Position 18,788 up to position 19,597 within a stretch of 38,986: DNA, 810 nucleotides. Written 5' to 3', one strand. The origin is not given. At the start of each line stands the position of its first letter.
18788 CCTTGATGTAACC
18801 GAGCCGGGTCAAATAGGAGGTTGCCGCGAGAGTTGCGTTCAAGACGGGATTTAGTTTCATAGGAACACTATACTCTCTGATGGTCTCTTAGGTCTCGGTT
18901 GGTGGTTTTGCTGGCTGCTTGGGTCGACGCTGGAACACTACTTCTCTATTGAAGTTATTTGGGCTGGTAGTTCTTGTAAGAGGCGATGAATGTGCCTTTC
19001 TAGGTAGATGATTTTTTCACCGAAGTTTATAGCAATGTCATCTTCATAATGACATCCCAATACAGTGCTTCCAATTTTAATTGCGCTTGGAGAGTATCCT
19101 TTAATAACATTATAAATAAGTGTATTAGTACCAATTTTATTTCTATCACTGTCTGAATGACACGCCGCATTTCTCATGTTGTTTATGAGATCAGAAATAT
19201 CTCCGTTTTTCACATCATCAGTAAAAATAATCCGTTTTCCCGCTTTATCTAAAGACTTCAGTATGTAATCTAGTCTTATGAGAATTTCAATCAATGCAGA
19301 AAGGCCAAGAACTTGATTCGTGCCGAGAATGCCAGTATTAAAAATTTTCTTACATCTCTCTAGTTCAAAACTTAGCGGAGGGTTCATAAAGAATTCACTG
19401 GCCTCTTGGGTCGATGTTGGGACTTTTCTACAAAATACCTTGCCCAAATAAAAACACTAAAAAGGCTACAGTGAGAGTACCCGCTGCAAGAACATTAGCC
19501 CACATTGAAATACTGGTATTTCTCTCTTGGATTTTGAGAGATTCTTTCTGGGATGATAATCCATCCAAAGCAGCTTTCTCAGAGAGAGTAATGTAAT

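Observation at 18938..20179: AT-rich three-gene cassette built around a HEPN-like (R-x4-H) protein: candidate undescribed toxin / abortive-infection module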

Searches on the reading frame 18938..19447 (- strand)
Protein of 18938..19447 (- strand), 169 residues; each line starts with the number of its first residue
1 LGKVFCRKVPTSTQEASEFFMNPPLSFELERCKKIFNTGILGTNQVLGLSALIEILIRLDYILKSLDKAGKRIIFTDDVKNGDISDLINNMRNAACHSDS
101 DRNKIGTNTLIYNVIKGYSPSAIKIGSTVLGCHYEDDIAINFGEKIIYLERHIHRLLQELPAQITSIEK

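Call 5: search_protein_families(library=pfam, proteins=[window:18938-19447:-], max_evalue=1)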
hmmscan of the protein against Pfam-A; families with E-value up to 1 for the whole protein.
window:18938-19447:- (169 aa): 1 family
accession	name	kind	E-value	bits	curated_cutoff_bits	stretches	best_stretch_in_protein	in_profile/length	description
PF03623.18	Focal_AT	-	0.1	13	23.3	1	52-99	48-96/133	Focal adhesion targeting region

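Call 6: search_protein_families(library=padloc, proteins=[window:18938-19447:-], max_evalue=1)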
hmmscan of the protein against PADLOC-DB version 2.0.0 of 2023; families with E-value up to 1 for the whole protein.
window:18938-19447:- (169 aa): 1 family
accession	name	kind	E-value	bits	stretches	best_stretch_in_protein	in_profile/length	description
PDLC02573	DrmA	-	0.012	11.5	1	55-100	440-485/1018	DrmA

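Call 7: find_homologous_proteins(query=window:18938-19447:-, max_evalue=0.01)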
Query window:18938-19447:- (169 aa): 5 proteins with E <= 0.01 among 38 candidates.
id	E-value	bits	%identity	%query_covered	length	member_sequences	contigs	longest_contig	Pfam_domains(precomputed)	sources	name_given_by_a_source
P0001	2.1e-89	316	100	86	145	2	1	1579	-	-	-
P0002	5.7e-64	233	73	86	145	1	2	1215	-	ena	-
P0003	5.1e-62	227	73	84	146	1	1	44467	-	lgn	-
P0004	7.7e-61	223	70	87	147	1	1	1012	-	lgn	-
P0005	5.5e-38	149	51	85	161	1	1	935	-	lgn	-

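Call 10: find_encoding_contigs(protein=P0003, flank=10000, max_places=4)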
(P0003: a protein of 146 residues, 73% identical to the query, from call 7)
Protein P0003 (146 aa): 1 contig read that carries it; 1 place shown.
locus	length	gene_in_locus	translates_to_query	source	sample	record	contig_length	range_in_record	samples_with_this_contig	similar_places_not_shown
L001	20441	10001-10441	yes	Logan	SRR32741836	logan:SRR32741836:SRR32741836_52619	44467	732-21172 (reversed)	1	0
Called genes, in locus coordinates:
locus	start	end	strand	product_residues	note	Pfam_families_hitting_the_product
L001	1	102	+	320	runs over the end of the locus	PF23446:LysM1_NFP_LYK (faint), PF01476:LysM, PF23462:LysM3_NFP (faint), PF23473:LysM3_LYK4_5 (weak), PF01476:LysM, PF01551:Peptidase_M23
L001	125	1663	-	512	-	PF13541:ChlI, PF00493:MCM (faint), PF01078:Mg_chelatase, PF00004:AAA (faint), PF07728:AAA_5, PF13335:Mg_chelatase_C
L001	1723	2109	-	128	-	PF01258:zf-dskA_traR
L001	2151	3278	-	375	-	-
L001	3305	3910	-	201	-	PF01936:NYN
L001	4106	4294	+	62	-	-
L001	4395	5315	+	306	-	PF02899:Phage_int_SAM_1, PF13102:Phage_int_SAM_5 (weak), PF13495:Phage_int_SAM_4 (weak), PF00589:Phage_integrase, PF22823:MrpR_C_cat (weak)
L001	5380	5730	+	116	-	-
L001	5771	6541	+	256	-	PF03372:Exo_endo_phos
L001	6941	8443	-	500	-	PF01743:PolyA_pol, PF12627:PolyA_pol_RNAbd, PF01966:HD, PF13735:tRNA_NucTran2_2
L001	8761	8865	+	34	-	-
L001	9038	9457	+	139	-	PF02021:UPF0102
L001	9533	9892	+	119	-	PF12647:RNHCP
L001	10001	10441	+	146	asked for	-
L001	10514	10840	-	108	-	PF18291:HU-HIG (weak), PF00216:Bac_DNA_binding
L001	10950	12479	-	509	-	PF12072:RNase_Y_N, PF00013:KH_1 (weak), PF01966:HD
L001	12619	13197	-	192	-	PF00574:CLP_protease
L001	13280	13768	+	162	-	-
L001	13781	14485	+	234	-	PF20260:PUA_4 (faint), PF04452:Methyltrans_RNA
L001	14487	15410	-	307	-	PF05697:Trigger_N, PF05698:Trigger_C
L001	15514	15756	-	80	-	-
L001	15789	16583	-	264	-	-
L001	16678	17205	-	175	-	PF00719:Pyrophosphatase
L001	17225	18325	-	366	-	PF08529:NusA_N, PF00575:S1, PF13184:KH_NusA_1st, PF26594:KH_NusA_2nd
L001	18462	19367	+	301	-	-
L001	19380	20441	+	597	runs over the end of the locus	?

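Call 15: search_solved_structures(query=A1, max_evalue=10, show_alignments=3)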
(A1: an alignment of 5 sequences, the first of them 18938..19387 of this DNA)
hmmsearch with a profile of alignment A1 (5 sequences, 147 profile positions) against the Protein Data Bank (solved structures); distinct sequences matched with E-value up to 10: 1.
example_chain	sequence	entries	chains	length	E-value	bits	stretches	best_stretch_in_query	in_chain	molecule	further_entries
7bkb_C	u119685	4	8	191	1.4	12.1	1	65-106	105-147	CoB--CoM heterodisulfide reductase subunit C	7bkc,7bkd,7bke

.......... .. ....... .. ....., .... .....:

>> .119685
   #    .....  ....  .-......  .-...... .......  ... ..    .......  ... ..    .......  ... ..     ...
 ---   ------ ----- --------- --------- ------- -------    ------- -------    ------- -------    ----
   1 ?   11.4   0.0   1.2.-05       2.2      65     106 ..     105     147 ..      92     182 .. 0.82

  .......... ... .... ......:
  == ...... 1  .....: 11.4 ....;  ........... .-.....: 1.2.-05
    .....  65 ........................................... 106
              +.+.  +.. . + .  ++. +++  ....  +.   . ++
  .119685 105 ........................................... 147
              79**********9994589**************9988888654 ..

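Call 19: find_encoding_contigs(protein=P0002, flank=5000)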
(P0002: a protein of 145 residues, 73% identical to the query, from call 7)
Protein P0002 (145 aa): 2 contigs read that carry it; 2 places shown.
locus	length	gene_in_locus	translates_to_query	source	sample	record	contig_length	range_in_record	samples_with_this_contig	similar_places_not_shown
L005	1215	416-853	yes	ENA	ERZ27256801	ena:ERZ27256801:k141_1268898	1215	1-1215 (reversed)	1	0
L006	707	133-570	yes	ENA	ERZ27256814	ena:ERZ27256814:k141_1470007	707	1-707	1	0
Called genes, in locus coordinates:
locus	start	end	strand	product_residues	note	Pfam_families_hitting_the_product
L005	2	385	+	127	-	?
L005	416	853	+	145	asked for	-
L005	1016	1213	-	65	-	?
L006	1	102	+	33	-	?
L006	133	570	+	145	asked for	-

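Call 20: find_encoding_contigs(protein=P0004, flank=5000)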
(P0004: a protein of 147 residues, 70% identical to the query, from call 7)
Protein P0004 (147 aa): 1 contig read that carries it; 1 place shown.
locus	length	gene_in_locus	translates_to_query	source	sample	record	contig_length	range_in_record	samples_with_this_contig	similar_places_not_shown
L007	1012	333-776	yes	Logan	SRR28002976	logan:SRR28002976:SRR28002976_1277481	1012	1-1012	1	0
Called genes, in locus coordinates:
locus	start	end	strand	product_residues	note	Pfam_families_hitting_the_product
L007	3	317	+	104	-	?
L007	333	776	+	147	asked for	-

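Call 21: find_encoding_contigs(protein=P0005, flank=5000)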
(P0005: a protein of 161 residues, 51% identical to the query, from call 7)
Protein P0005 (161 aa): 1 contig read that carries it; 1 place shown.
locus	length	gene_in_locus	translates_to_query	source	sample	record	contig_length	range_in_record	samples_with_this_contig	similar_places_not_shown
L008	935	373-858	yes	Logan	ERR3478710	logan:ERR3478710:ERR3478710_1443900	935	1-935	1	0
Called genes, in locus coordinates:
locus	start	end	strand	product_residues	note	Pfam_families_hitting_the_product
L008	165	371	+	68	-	PF13560:HTH_31, PF12844:HTH_19, PF13443:HTH_26, PF01381:HTH_3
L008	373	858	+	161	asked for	-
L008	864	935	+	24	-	?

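Call 25: predict_structure(alignment_id=A1)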
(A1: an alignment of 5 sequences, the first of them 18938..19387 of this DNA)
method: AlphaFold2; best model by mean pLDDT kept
length: 149 residues; sequences in the alignment: 5
mean_pLDDT: 70.4   pTM: 0.70
mean pLDDT of the five models: 70.4, 62.3, 61.8, 57.6, 41.6
residues with pLDDT >= 90: 5; 70-90: 66; 50-70: 71; < 50: 7
segments of 3 or more residues with pLDDT < 50: 59-61
pLDDT, mean of each block of 10 residues (from residue 1): 81 85 70 85 85 61 66 66 52 56 66 60 63 81 80
secondary structure, 60 per line:
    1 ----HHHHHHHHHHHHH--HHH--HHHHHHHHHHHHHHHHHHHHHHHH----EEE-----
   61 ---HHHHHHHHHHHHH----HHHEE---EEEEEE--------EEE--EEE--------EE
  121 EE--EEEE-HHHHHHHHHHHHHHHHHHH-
elements in order: H5-17 H25-48 E53-55 H64-76 E89-94 E103-105 E108-110 E119-122 E125-128 H130-148

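Call 28: search_protein_representatives(alignment_id=A1)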
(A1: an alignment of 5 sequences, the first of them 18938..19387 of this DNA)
Query: 5 sequences, 147 profile positions. Proteins with E-value up to 0.001 (for the whole library): 480; up to 1e-10: 326; up to 1e-30: 15. The best 150 are listed.
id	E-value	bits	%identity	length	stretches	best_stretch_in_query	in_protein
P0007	5.7e-53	195.0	-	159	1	2-146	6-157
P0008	8.4e-50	184.7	-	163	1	3-146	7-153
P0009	2.3e-43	163.9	-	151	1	5-143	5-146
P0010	3.5e-41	156.8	-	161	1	4-141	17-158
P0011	9.1e-41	155.4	-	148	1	3-141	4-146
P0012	1.9e-40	154.4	-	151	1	5-140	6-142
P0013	1.2e-37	145.3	-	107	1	52-147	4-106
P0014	2.2e-36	141.2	-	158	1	2-146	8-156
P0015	2.3e-34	134.7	-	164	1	5-144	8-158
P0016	3.8e-33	130.7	-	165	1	5-144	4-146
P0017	5.0e-33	130.3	-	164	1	5-137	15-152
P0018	5.6e-32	126.9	-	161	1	4-140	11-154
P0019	5.9e-32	126.9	-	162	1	3-142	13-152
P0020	2.3e-31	124.9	-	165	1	8-145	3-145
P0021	2.3e-31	124.9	-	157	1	3-143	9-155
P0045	1.0e-24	103.4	-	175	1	6-143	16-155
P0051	1.1e-23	100.0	-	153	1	8-142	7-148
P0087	4.2e-21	91.6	-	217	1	9-141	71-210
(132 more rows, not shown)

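Call 30: fold_search(model_id=the predicted structure, library=pdb)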
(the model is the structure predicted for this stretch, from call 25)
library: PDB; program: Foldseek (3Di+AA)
matches with E <= 10: 33; with E <= 0.001: 0
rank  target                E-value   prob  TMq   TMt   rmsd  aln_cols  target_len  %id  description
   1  4f53_A                2.0e+00  0.12  0.26  0.09   9.1       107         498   17  Crystal structure of a susd homolog (BACOVA_04803) from Bacteroides ovatus ATCC 8483 at 2.25 A resolution (released 2012-07-11)
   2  9grx_E                2.7e+00  0.12  0.27  0.37   5.7        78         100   19  NDH-PSI-LHCI supercomplex from S. oleracea (released 2025-02-12)
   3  4r32_A                3.0e+00  0.12  0.27  0.30   8.3        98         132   11  Crystal Structure Analysis of Pyk2 and Paxillin LD motifs (released 2014-09-17)
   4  5wd8_B                3.0e+00  0.09  0.23  0.35   8.7        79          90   14  Crystal structure of Legionella pneumophila effector lpg2328 (released 2017-11-29)
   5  2lfd_MODEL_1_A        3.2e+00  0.12  0.35  0.43   9.8       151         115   11  Solution NMR structure of Diiron protein in presence of 2 eq Zn2+, Northeast Structural Genomics Consortium Ta (released 2011-08-24)
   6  5wd8_A                3.2e+00  0.09  0.24  0.35   8.7        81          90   14  Crystal structure of Legionella pneumophila effector lpg2328 (released 2017-11-29)
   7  6nbq_E                3.4e+00  0.10  0.26  0.35   6.0        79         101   16  T.elongatus NDH (data-set 1) (released 2019-02-27)
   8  5wd9                  3.8e+00  0.08  0.23  0.36   8.6        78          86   14  Crystal structure of Legionella pneumophila effector lpg2328 (released 2017-11-29)
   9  9vyf_I                6.1e+00  0.01  0.14  0.06  14.8       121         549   11  Cyanopodophage Pan3 portal complex (released 2025-11-26)
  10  6me9_B                6.4e+00  0.07  0.26  0.12   7.1        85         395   10  XFEL crystal structure of human melatonin receptor MT2 in complex with ramelteon (released 2019-04-24)
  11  8iuf_N6               6.8e+00  0.06  0.29  0.28   5.7        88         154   19  Cryo-EM structure of Euglena gracilis super-complex I+III2+IV, composite (released 2024-02-28)
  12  7wff_G                7.2e+00  0.07  0.22  0.20   3.6        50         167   24  Subcomplexes B,M and L in the Cylic electron transfer supercomplex NDH-PSI from Arabidopsis (released 2022-03-16)
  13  6wyu_A                7.2e+00  0.06  0.25  0.32   7.3        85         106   12  Crystallographic trimer of metal-free TriCyt2 (released 2020-09-16)
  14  7lr5_A                7.2e+00  0.04  0.23  0.29   7.3        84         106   12  Ni-bound crystal structure of the engineered cyt cb562 variant, DiCyt2, crystallized in the presence of Ni(II) (M1) an (released 2022-02-23)
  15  3o10_C                7.2e+00  0.02  0.23  0.24  11.8       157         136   10  Crystal structure of the HEPN domain from human sacsin (released 2011-03-30)
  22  1wol                  8.1e+00  0.03  0.24  0.28  10.8       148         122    9  Crystal Structure of ST0689, an archaeal HEPN homologue (released 2005-11-22)
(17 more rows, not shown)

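Call 31: search_protein_families(library=pfam, alignment_id=A2, max_evalue=0.1)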
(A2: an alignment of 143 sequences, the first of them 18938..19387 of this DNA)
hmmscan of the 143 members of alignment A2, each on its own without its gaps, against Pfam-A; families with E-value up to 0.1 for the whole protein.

A. member 1, window:18938-19387:- (149 aa): 1 family
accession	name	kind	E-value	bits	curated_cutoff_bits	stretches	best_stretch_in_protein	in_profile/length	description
PF03623.18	Focal_AT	-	0.079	13.3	23.3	0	32-79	48-96/133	Focal adhesion targeting region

B. families by the number of members that match (of 143 scanned): 48 families (the first 25 are shown)
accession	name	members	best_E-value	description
PF13643.11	DUF4145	6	0.018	Domain of unknown function (DUF4145)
PF03623.18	Focal_AT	2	0.02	Focal adhesion targeting region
PF06009.19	Laminin_II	2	0.027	Laminin Domain II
PF11680.14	DUF3276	1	0.0024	Protein of unknown function (DUF3276)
PF03571.21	Peptidase_M49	1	0.0066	Peptidase family M49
PF18931.5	DUF5680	1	0.0096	Domain of unknown function (DUF5680)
PF02524.19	KID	1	0.013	KID repeat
PF01481.21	Arteri_nucleo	1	0.014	Arterivirus nucleocapsid protein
PF16061.10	DUF4803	1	0.014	Domain of unknown function (DUF4803)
PF18739.6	HEPN_Apea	1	0.015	Apea-like HEPN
PF07998.17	Peptidase_M54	1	0.016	Peptidase family M54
PF05078.17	DUF679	1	0.016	Protein of unknown function (DUF679)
PF03076.19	GP3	1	0.018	Equine arteritis virus GP3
PF17030.11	Beta_lactamase3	1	0.018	Putative beta-lactamase-like family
PF03642.18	MAP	1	0.02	MAP domain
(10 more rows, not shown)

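Call 32: search_solved_structures(query=A2, max_evalue=10, show_alignments=3)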
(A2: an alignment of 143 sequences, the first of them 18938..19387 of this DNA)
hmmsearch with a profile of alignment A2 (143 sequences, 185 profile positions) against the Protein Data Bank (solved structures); distinct sequences matched with E-value up to 10: 1.
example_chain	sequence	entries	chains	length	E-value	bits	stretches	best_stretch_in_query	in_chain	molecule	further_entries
5ii6_A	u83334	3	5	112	0.59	12.6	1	110-142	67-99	Zona pellucida sperm-binding protein 2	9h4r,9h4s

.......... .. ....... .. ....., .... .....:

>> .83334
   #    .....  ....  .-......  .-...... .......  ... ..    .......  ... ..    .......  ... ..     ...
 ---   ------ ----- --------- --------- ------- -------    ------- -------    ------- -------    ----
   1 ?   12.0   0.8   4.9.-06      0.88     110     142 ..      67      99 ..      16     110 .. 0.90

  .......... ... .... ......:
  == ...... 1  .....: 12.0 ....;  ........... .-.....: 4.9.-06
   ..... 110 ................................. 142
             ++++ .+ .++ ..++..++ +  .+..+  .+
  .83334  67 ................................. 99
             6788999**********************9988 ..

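Call 33: find_homologous_proteins(query=A2, max_evalue=0.001)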
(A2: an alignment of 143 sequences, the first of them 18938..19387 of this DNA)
Query A2 (143 sequences) (149 aa, profile of the alignment): 72 proteins with E <= 0.001 among 5737 candidates.
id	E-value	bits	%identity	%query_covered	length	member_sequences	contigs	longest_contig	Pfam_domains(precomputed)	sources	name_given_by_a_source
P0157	3.6e-59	217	37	89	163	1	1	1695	-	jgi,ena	-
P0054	1.6e-57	212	37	99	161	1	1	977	-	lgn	-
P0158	1.7e-57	212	31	94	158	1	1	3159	-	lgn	-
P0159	3.7e-57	211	33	95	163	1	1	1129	-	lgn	-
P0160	4.9e-56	207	36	92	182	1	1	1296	-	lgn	-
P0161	5.1e-56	207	46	95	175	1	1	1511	-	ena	-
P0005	6.3e-56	207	51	97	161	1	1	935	-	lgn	-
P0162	8.0e-56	206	48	95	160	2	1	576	-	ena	-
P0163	1.6e-55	205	37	99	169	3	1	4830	-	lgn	-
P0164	2.4e-55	205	42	85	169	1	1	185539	-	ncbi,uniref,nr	ncbi:hypothetical protein [Pseudomonas syringae]|uniref:hypothetical protein n=1 Tax=Pseudomonas syr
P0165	2.7e-55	204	48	94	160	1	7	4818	-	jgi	jgi:hypothetical protein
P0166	3.2e-55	204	48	95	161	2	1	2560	-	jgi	-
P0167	3.8e-55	204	47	94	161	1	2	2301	-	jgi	-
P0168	5.6e-55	203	47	97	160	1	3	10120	-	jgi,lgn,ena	-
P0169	6.9e-55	203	46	95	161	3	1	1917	-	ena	-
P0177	7.6e-54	200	41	85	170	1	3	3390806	-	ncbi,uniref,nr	ncbi:hypothetical protein ACFFV8_13360 [Sphingobium indicum]|uniref:hypothetical protein n=1 Tax=Sph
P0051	3.8e-52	194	32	89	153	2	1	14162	-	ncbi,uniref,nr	ncbi:hypothetical protein F3J16_21725 [Burkholderia sp. Ap-962]|uniref:hypothetical protein n=1 Tax=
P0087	4.8e-52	194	34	87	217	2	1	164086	-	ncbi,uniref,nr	ncbi:hypothetical protein [Burkholderia gladioli]|uniref:hypothetical protein n=1 Tax=Burkholderia g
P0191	4.9e-52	194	37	89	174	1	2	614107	-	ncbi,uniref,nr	ncbi:hypothetical protein [Robbsia andropogonis]|uniref:hypothetical protein n=1 Tax=Robbsia andropo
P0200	2.0e-50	189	61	93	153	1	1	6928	-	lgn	-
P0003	5.3e-49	184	73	95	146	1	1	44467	-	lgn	-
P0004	2.2e-46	175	70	99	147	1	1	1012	-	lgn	-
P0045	1.1e-45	173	37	91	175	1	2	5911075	-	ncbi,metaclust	ncbi:hypothetical protein [Sphingomonas sp. YL-JM2C]|metaclust:status=active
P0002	5.3e-45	171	73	97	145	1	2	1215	-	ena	-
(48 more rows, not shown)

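Call 39: find_related_loci(query=A4, collection=genome_contigs, flank=5000)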
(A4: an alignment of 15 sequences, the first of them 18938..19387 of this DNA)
Query A4 (149 aa) in genome_contigs; peptide patterns used: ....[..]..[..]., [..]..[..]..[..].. (x = any residue, [..] = any of these).
42 stretches matched a pattern; 13 encode a relative of the query (tblastn E <= 1e-3); 13 distinct loci.
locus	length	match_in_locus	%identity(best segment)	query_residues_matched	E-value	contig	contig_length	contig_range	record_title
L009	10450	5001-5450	48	5-147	5e-45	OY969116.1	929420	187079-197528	MAG: uncultured Candidatus Berkelbacteria bacterium isolate MFD04408.bin.c.6 genome assembly, chromosome: 1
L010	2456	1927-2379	47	5-148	1e-43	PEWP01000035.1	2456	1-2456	MAG: bacterium (Candidatus Gribaldobacteria) CG07_land_8_20_14_0_80_33_18 CG07_land_8_20_14_0.80_scaffold_42981_c, whole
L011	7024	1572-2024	48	5-148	4e-43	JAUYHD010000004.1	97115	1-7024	MAG: bacterium isolate C24_maxbin.066 C24_k141_575494, whole genome shotgun sequence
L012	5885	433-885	46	5-148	8e-43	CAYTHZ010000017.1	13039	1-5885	MAG TPA_asm: uncultured Candidatus Saccharibacteria bacterium isolate SRP257756_co1_238 genome assembly, contig: NODE_42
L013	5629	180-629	49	5-147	2e-42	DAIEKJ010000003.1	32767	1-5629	MAG TPA_asm: Candidatus Wolfebacteria bacterium isolate clean1070 NODE_3_length_32767_cov_3.305528, whole genome shotgun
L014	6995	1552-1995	48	8-148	1e-41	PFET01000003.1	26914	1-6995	MAG: Candidatus Uhrbacteria bacterium CG10_big_fil_rev_8_21_14_0_10_48_11 CG10_8_21_14_0.10_scaffold_2867_c, whole genom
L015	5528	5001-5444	48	8-148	8e-42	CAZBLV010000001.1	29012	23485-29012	MAG TPA_asm: uncultured Candidatus Saccharibacteria bacterium isolate SRP067234_co1_8 genome assembly, contig: k99_10255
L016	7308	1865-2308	48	8-148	6e-42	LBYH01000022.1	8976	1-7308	MAG: Parcubacteria group bacterium GW2011_GWA2_40_143 UT83_C0022, whole genome shotgun sequence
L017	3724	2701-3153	46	5-148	1e-40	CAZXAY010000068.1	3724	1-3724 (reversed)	MAG TPA_asm: uncultured Candidatus Saccharibacteria bacterium isolate SRP011637_co1_138 genome assembly, contig: NODE_11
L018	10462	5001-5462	45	1-147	5e-38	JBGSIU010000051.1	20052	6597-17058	MAG: Patescibacteria group bacterium isolate JTS-AC14 k141_3726473, whole genome shotgun sequence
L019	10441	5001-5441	46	8-147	1e-37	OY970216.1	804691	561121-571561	MAG: uncultured bacterium isolate MFD03726.bin.1.29 genome assembly, chromosome: 1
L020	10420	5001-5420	58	4-141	3e-48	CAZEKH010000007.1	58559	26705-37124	MAG TPA_asm: uncultured Candidatus Saccharibacteria bacterium isolate SRP292972_co3_39 genome assembly, contig: NODE_444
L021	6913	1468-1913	45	7-148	2e-30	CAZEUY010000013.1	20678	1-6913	MAG TPA_asm: uncultured Candidatus Saccharibacteria bacterium isolate SRP178699_co2_75 genome assembly, contig: NODE_176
